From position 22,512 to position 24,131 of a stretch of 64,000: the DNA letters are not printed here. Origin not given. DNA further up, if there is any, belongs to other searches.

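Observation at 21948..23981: Unassigned dihaem c-type cytochrome co-transcribed with a NapC/NirT tetrahaem quinol dehydrogenase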

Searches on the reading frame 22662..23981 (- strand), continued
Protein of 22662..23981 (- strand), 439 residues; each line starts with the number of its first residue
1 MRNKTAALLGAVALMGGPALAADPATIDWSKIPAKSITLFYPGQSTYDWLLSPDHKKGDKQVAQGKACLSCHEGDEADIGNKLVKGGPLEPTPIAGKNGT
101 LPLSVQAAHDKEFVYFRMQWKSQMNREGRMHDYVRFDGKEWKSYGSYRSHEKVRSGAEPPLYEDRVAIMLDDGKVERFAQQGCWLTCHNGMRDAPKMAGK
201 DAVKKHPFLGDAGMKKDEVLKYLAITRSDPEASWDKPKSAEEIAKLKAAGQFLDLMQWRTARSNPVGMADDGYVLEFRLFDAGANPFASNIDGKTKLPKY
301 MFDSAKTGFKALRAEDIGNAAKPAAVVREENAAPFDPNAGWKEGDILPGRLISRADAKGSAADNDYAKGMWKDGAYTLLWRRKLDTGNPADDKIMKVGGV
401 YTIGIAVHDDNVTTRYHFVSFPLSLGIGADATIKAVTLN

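Call 79: find_encoding_contigs(protein=P0147, flank=8000, max_places=2)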
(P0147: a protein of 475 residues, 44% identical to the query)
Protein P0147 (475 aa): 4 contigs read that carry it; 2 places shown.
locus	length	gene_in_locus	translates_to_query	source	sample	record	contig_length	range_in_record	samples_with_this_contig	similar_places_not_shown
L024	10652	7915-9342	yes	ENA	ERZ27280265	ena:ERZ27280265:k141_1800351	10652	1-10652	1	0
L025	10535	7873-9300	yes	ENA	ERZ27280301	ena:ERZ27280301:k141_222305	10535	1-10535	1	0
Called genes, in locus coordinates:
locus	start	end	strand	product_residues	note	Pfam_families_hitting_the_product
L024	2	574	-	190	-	PF00589:Phage_integrase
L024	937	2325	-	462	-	PF26769:HAMP_PhoQ, PF02518:HATPase_c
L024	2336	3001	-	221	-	PF00072:Response_reg, PF00486:Trans_reg_C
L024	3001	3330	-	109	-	PF03413:PepSY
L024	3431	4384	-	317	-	PF02424:ApbE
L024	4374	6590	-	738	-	PF03929:PepSY_TM, PF00258:Flavodoxin_1, PF00175:NAD_binding_1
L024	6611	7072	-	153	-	PF10029:DUF2271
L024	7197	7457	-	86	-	-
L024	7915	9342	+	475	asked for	PF09459:EB_dh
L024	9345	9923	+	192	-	-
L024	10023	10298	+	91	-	-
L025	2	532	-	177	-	?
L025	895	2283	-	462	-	PF26769:HAMP_PhoQ, PF02518:HATPase_c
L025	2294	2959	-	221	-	PF00072:Response_reg, PF00486:Trans_reg_C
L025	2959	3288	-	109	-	PF03413:PepSY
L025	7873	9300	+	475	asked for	PF09459:EB_dh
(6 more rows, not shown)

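Call 80: find_encoding_contigs(protein=P0127, flank=8000, max_places=2)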
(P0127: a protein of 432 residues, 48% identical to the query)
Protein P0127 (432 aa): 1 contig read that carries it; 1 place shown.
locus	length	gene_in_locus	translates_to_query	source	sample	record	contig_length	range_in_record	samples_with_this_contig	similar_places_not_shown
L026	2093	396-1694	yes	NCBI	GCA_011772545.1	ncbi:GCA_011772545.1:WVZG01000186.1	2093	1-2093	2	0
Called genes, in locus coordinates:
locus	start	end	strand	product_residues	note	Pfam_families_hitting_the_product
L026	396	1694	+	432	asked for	PF09459:EB_dh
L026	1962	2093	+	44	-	?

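Call 81: search_dna_similar(query=window:22662-23981:-, collection=plasmids, mode=protein, max_evalue=1e-8, max_rows=40)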
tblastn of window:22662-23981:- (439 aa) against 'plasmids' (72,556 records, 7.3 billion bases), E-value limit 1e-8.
Records with a match: 5; places in all: 5; records where one place covers at least 80% of the query: 0.
Best place of each record, by identity: <60% 5.
By first word of the organism name: Ruegeria 3; Azospirillum 1; Aliiroseovarius 1.
By predicted mobility (MOB-suite, as given by PLSDB): non-mobilizable 4; mobilizable 1.
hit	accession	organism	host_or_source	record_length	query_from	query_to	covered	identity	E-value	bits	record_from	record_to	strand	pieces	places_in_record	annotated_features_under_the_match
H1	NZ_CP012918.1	Azospirillum brasilense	Digitaria eriantha,microbe,root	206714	27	289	60%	36.7%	1e-42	168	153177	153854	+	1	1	NapC/NirT family cytochrome c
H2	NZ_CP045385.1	Ruegeria sp. THAF33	pure culture,Surface of a polyethylene ...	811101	27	293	61%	32.5%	2e-33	141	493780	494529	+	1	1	NapC/NirT family cytochrome c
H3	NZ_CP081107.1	Ruegeria sp. B32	-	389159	27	293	61%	32.1%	2e-33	140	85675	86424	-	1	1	NapC/NirT family cytochrome c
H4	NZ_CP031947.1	Ruegeria sp. AD91A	-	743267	25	293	61%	31.5%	4e-33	139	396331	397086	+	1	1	NapC/NirT family cytochrome c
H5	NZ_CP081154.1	Aliiroseovarius sp. M344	-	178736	25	291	61%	31.6%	9e-32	135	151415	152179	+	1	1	NapC/NirT family cytochrome c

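Call 82: get_annotated_region(hit=H1, flank=9000)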
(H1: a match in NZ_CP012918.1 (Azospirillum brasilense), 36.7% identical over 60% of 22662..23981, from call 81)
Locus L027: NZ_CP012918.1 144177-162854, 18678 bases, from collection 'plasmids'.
description: Azospirillum brasilense strain Sp 7 plasmid ABSP7_p4, complete sequence
organism: Azospirillum brasilense (NCBI taxid 192)
taxonomy: Bacteria; Pseudomonadota; Alphaproteobacteria; Rhodospirillales; Azospirillaceae; Azospirillum; Azospirillum brasilense
host: -; source: Digitaria eriantha,microbe,root; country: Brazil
typing (MOB-suite, as given by PLSDB): non-mobilizable
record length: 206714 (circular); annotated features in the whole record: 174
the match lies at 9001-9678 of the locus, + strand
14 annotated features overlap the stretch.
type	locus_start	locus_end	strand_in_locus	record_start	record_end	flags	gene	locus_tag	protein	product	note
CDS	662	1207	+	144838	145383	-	-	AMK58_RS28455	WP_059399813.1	TetR/AcrR family transcriptional regulator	-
CDS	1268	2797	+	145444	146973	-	-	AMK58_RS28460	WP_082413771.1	MFS transporter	GO:0055085 - transmembrane transport [Evidence IEA]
CDS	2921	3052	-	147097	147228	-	-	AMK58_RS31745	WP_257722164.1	hypothetical protein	-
CDS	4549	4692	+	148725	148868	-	-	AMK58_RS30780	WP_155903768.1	hypothetical protein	-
CDS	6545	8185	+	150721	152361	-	-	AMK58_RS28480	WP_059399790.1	cytochrome D1 domain-containing protein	-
CDS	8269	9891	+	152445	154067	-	-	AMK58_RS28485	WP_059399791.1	NapC/NirT family cytochrome c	-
CDS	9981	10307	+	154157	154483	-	-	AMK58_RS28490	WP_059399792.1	plastocyanin/azurin family copper-binding protein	-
CDS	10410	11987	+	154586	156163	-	-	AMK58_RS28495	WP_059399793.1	cytochrome D1 domain-containing protein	-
CDS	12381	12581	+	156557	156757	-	-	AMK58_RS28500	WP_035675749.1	hypothetical protein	-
CDS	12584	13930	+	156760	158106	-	tcuA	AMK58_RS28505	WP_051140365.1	FAD-dependent tricarballylate dehydrogenase TcuA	-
CDS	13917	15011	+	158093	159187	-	tcuB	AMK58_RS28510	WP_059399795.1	tricarballylate utilization 4Fe-4S protein TcuB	-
CDS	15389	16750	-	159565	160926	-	-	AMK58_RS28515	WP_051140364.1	4Fe-4S binding protein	-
CDS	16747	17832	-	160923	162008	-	-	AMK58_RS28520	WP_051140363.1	FTR1 family protein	-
CDS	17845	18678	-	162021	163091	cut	-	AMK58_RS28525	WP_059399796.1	IS630 family transposase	-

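Call 84: search_protein_families(library=pfam, proteins=[L010:184-2352:-, L010:2374-3396:-, L010:5818-6477:-, L010:4936-5379:-, L008:9405-9905:+, L008:9902-10465:+, L008:6424-7698:-, L024:9345-9923:+, L007:4306-5148:+], max_evalue=0.001)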
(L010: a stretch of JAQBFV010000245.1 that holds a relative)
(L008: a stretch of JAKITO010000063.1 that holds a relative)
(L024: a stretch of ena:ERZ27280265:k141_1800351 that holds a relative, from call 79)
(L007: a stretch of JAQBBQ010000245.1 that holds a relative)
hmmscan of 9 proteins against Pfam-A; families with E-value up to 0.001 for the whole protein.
L010:184-2352:- (722 aa): 1 family
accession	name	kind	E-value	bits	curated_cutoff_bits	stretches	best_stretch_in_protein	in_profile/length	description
PF11854.14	MtrB_PioB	-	8.4e-124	414.9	23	1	53-717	3-631/635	Putative outer membrane beta-barrel porin, MtrB/PioB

L010:2374-3396:- (340 aa): 5 families
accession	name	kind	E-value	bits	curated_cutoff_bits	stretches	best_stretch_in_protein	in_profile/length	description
PF09699.15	Paired_CXXCH_1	-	2e-32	111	20.6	3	204-245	1-40/41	Doubled CXXCH motif (Paired_CXXCH_1)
PF22678.1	Cytochrom_c_NrfB-like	-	1.6e-12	48.1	27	2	99-179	1-75/89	Cytochrome c-type protein NrfB-like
PF14537.11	Cytochrom_c3_2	-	1.1e-11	45.5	25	1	158-241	2-78/79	Cytochrome c3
PF14522.11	Cytochrome_C7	-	4.9e-11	42.7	24.8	0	208-264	9-67/67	Cytochrome c7 and related cytochrome c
PF22113.1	Mtrc-MtrF_II-IV_dom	-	1.7e-08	34.6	30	1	65-158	81-175/176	Outer membrane cytochrome MtrC/MtrF-like, domains II/IV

L010:5818-6477:- (219 aa): 3 families
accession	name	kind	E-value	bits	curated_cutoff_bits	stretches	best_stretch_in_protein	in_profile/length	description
PF01590.32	GAF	-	1.2e-12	48.9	22.4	1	43-162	15-129/133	GAF domain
PF13185.12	GAF_2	-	4e-12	46.9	28.6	1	45-162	18-131/136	GAF domain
PF13492.12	GAF_3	-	1e-08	36.1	27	1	40-167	12-128/129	GAF domain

L010:4936-5379:- (147 aa): 0 families

L008:9405-9905:+ (166 aa): 0 families

L008:9902-10465:+ (187 aa): 0 families

L008:6424-7698:- (424 aa): 3 families
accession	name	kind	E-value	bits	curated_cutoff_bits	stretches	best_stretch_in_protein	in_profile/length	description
PF24836.1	NQRA_2nd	-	1.1e-42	146.1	25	1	123-262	4-145/145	NqrA second alpha/beta domain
PF05896.17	NQRA_N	-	9e-25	87.2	25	1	20-111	2-93/94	NqrA N-terminal barrel-sandwich hybrid domain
PF11973.14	NQRA_SLBB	-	8.8e-18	65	27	1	267-313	1-47/51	NQRA C-terminal domain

L024:9345-9923:+ (192 aa): 1 family
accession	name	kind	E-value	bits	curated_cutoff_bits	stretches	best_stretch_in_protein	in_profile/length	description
PF09990.14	DUF2231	-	5.3e-05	23.7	26.4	1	5-134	5-131/139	Predicted membrane protein (DUF2231)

L007:4306-5148:+ (280 aa): 3 families
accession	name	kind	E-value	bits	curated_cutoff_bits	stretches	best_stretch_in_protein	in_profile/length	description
PF00027.35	cNMP_binding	-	4.8e-15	55.7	27.5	1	66-152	2-88/89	Cyclic nucleotide-binding domain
PF13545.12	HTH_Crp_2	-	5.7e-15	55.5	27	1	185-257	1-70/70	Crp-like helix-turn-helix domain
PF12802.13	MarR_2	-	6.1e-05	23.6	27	0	210-243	21-54/61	MarR family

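Call 87: search_protein_families(library=ncbifam, proteins=[P0190, P0250, P0124, L010:3415-4011:-, L019:7396-8004:+], max_evalue=0.00001)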
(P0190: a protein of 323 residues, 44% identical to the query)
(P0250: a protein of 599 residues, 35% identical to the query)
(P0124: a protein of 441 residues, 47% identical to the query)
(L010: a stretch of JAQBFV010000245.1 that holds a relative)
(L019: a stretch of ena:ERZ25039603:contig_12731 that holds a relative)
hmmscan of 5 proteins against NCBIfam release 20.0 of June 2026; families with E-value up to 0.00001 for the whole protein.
P0190 (323 aa): 1 family
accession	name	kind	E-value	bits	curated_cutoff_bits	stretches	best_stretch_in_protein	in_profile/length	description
TIGR03477.1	DMSO_red_II_gam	subfamily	5.1e-08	32.5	169.85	0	218-294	108-185/206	DMSO reductase family type II enzyme, heme b subunit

P0250 (599 aa): 6 families
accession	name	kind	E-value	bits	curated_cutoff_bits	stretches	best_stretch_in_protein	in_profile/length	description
TIGR02161.1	napC_nirT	subfamily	9.8e-79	263.5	310.6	1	28-186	22-180/185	periplasmic nitrate (or nitrite) reductase c-type cytochrome, NapC/NirT family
NF007906.0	PRK10617.1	equivalog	1.3e-72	243.9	349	1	30-187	33-190/200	cytochrome c-type protein NapC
TIGR02162.1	torC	equivalog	2.3e-68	231.2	478.2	1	18-187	12-180/387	pentaheme c-type cytochrome TorC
NF011606.0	PRK15032.1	equivalog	3.3e-43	148.3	455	1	24-186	22-180/390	pentaheme c-type cytochrome TorC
TIGR03153.1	cytochr_NrfH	equivalog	3.1e-11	43.5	134.2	1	27-185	5-138/138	cytochrome c nitrite reductase small subunit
TIGR03477.1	DMSO_red_II_gam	subfamily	1.7e-10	40.6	169.85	0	523-569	139-185/206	DMSO reductase family type II enzyme, heme b subunit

P0124 (441 aa): 0 families

L010:3415-4011:- (198 aa): 6 families
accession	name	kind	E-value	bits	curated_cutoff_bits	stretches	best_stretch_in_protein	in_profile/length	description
TIGR02161.1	napC_nirT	subfamily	4.1e-65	219.1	310.6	1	25-189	16-183/185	periplasmic nitrate (or nitrite) reductase c-type cytochrome, NapC/NirT family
TIGR02162.1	torC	equivalog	3.7e-61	207.5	478.2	1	4-189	2-182/387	pentaheme c-type cytochrome TorC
NF007906.0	PRK10617.1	equivalog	2.9e-55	187.2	349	1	26-189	26-192/200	cytochrome c-type protein NapC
NF011606.0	PRK15032.1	equivalog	2.2e-45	155.5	455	1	4-189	3-183/390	pentaheme c-type cytochrome TorC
TIGR03153.1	cytochr_NrfH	equivalog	1.5e-13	51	134.2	1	26-185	3-138/138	cytochrome c nitrite reductase small subunit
TIGR03146.1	cyt_nit_nrfB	equivalog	2.4e-06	27.9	166.6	0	142-191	12-58/145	cytochrome c nitrite reductase pentaheme subunit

L019:7396-8004:+ (202 aa): 5 families
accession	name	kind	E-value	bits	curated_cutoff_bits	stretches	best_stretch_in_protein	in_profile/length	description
TIGR02161.1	napC_nirT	subfamily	2.5e-71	239.4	310.6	1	5-188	2-183/185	periplasmic nitrate (or nitrite) reductase c-type cytochrome, NapC/NirT family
NF007906.0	PRK10617.1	equivalog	7e-67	225.2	349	1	4-188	10-192/200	cytochrome c-type protein NapC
TIGR02162.1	torC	equivalog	3.5e-65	220.8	478.2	1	7-189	2-183/387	pentaheme c-type cytochrome TorC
NF011606.0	PRK15032.1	equivalog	7.3e-54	183.4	455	1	6-190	2-185/390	pentaheme c-type cytochrome TorC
TIGR03153.1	cytochr_NrfH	equivalog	2.8e-15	56.6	134.2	1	39-184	18-138/138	cytochrome c nitrite reductase small subunit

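Call 89: list_cluster_members(proteins=[P0178, P0195, P0207, P0219, P0222, P0223, P0240, P0249, P0251, P0255])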
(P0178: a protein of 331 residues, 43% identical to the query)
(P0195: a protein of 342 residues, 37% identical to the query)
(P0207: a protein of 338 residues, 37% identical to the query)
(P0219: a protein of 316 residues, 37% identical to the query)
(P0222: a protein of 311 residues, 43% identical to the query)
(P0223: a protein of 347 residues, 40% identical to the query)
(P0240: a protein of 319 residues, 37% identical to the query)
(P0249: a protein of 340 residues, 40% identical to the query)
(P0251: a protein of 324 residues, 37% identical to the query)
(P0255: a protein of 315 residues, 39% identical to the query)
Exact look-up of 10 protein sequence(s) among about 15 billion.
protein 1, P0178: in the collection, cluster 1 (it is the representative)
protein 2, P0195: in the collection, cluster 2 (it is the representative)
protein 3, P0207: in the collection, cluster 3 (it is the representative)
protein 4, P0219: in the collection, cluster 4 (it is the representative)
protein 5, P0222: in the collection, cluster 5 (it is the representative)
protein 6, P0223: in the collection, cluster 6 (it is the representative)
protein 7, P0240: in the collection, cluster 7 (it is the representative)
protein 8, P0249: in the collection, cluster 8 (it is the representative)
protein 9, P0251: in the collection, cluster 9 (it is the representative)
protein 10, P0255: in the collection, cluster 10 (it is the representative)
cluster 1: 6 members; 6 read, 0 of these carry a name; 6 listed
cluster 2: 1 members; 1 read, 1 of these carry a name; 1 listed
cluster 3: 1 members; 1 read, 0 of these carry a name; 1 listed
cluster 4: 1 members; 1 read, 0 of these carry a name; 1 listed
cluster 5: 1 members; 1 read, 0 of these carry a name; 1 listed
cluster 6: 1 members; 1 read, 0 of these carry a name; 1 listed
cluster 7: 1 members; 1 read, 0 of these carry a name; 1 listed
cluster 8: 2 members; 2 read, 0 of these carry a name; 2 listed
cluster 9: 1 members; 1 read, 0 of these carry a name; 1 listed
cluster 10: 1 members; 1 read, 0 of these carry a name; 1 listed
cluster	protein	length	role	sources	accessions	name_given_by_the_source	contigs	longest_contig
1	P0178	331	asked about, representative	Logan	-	-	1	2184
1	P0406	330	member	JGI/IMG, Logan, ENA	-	-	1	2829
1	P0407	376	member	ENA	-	-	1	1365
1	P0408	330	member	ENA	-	-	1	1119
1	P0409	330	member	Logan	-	-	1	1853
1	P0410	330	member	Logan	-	-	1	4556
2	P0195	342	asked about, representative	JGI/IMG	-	cytochrome c-type protein NapC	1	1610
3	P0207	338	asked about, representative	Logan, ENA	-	-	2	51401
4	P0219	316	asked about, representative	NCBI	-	-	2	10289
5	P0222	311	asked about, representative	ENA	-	-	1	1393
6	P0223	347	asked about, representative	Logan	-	-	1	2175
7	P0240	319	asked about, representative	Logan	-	-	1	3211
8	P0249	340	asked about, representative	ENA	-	-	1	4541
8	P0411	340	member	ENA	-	-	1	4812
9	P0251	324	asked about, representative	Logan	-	-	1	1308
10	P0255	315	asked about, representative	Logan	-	-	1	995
